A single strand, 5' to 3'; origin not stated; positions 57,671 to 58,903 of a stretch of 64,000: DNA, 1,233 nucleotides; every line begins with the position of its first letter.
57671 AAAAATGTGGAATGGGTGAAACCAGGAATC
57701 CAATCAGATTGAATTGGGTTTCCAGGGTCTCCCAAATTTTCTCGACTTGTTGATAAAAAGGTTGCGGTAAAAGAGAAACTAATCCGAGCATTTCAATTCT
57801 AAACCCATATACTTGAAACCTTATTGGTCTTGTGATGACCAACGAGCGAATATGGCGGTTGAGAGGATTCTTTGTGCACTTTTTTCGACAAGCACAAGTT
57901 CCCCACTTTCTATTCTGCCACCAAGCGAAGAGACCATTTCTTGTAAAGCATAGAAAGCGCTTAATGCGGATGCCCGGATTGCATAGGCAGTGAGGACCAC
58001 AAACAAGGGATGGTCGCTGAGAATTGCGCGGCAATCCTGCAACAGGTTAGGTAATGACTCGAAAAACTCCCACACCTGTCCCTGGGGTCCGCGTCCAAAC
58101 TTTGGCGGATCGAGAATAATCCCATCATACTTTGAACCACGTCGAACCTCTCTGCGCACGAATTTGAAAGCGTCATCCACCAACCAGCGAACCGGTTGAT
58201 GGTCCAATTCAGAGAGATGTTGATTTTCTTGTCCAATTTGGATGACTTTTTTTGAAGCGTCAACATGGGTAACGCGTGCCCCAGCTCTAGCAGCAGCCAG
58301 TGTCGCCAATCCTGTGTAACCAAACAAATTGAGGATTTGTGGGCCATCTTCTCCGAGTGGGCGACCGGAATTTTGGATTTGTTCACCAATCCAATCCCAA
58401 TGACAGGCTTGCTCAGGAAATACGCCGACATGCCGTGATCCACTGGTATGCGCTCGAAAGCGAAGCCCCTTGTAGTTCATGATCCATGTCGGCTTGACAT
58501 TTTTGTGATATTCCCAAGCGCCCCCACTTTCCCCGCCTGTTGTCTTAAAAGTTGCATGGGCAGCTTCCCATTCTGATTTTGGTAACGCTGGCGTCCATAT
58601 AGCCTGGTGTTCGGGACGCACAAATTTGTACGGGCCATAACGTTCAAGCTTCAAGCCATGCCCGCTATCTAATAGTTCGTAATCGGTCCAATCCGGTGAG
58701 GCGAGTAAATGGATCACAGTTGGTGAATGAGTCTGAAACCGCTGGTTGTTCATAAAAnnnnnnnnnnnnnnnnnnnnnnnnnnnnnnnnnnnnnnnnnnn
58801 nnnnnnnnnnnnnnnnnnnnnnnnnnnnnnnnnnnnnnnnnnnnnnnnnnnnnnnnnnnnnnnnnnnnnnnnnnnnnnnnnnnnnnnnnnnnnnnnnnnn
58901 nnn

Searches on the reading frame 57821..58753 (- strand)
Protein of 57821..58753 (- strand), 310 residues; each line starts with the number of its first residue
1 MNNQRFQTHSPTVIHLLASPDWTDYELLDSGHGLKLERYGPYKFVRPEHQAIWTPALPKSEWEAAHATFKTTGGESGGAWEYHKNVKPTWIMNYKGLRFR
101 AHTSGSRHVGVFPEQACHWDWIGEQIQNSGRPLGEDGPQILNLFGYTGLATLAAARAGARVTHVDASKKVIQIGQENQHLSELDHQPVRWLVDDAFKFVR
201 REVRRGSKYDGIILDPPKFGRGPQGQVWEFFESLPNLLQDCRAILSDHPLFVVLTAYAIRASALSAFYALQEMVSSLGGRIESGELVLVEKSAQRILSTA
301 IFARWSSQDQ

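Call 3: search_protein_families(library=ncbifam, proteins=[window:57821-58753:-])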
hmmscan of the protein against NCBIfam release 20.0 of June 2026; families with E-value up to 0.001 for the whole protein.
window:57821-58753:- (310 aa): 8 families
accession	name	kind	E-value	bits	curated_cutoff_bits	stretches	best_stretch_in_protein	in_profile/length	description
NF008748.0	PRK11783.1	equivalog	4.5e-14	51.6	466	1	137-222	542-625/704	bifunctional 23S rRNA (guanine(2069)-N(7))-methyltransferase RlmK/23S rRNA (guanine(2445)-N(2))-methyltransferase RlmL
NF011707.0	PRK15128.1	equivalog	2.3e-13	49.7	712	1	138-220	222-305/396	23S rRNA (cytosine(1962)-C(5))-methyltransferase RlmI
NF053718.1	23SC1962Mtase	equivalog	7.9e-13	47.9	575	1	139-221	213-293/383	23S rRNA (cytosine(1962)-C(5))-methyltransferase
NF033380.1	Rlm_2499C5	equivalog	1.3e-06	27.4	650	1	136-221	220-303/391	23S rRNA (cytosine(2499)-C(5))-methyltransferase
NF046099.1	RSP_2647_MTase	equivalog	9e-06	24.7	600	1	137-220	218-301/391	RSP_2647 family RNA methyltransferase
NF009639.0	PRK13168.1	equivalog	9.9e-06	24.7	458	1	138-220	302-382/446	23S rRNA (uracil(1939)-C(5))-methyltransferase RlmD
TIGR00095.1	TIGR00095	equivalog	0.00021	21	117.5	1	139-229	55-144/194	16S rRNA (guanine(966)-N(2))-methyltransferase RsmD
TIGR03534.1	RF_mod_PrmC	equivalog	0.00039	20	199.1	1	150-217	104-165/253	peptide chain release factor N(5)-glutamine methyltransferase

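Call 4: search_protein_families(library=pfam, proteins=[window:57821-58753:-], max_evalue=0.1)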
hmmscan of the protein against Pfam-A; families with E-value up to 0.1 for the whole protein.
window:57821-58753:- (310 aa): 6 families
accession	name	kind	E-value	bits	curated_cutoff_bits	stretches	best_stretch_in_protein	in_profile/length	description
PF10672.15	Methyltrans_SAM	-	3.4e-13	49.9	27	1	86-225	82-212/286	S-adenosylmethionine-dependent methyltransferase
PF03602.21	Cons_hypoth95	-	1.1e-06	28.9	24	1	137-217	42-122/182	Conserved hypothetical protein 95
PF08241.18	Methyltransf_11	-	0.013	16.6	21.2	1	147-196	7-52/95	Methyltransferase domain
PF13649.12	Methyltransf_25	-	0.017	16.2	27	1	147-198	8-58/97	Methyltransferase domain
PF08242.18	Methyltransf_12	-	0.09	14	30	0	147-213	7-70/98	Methyltransferase domain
PF09445.16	Methyltransf_15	-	0.095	12.7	22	0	140-220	4-83/165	RNA cap guanine-N2 methyltransferase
